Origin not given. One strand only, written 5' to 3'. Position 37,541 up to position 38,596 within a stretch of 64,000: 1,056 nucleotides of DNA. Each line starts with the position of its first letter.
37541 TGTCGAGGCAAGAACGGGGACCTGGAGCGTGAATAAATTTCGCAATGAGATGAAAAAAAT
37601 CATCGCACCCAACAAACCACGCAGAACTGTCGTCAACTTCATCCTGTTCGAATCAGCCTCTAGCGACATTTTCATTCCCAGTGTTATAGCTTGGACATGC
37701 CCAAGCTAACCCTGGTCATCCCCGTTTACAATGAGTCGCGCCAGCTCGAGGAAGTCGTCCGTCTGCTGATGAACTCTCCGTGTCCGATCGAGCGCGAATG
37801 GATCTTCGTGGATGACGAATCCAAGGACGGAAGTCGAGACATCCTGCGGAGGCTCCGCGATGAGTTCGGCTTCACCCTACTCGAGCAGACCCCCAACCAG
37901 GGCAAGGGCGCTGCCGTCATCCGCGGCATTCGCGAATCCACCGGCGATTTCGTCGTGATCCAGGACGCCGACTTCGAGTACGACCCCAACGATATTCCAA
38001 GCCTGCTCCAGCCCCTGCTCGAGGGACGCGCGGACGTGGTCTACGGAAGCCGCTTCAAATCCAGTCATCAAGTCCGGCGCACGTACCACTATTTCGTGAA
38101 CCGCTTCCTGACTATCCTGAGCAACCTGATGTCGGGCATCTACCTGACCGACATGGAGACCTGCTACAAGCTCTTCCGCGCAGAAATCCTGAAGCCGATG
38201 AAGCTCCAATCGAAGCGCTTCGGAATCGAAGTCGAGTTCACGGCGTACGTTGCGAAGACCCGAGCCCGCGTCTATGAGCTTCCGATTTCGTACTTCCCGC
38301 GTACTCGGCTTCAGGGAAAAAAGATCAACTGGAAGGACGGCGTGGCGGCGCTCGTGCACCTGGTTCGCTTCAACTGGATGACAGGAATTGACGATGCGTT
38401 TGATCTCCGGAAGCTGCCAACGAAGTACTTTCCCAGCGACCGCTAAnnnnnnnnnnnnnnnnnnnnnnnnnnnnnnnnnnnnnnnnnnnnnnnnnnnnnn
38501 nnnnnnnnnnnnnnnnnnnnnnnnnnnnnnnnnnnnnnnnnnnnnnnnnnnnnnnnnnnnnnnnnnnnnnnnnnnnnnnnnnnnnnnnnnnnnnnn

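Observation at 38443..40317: Orphan MutL/MORC-type GHKL ATPase translationally coupled to purB at the end of the rne-prmA-DUF962-purB operon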

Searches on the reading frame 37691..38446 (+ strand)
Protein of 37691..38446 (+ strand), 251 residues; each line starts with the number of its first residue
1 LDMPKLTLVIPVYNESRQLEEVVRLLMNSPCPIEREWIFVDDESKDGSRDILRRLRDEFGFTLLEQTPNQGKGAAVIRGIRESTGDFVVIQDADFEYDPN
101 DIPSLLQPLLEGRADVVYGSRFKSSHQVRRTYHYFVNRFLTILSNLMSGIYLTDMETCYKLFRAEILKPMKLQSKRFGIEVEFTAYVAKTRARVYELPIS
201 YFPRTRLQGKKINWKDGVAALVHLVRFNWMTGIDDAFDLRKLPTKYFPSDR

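Call 5: search_protein_families(library=pfam, proteins=[window:37691-38446:+], max_evalue=0.01)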
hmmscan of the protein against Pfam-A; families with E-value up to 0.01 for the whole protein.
window:37691-38446:+ (251 aa): 3 families
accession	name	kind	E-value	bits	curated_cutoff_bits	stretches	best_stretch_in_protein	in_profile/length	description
PF00535.33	Glycos_transf_2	-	7.7e-32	111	23.3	1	8-168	2-165/168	Glycosyl transferase family 2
PF13641.12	Glyco_tranf_2_3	-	6.4e-09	36.6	27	1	4-132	1-131/230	Glycosyltransferase like family 2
PF13506.12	Glyco_transf_21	-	0.0054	16.6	21.7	1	72-148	18-92/174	Glycosyl transferase family 21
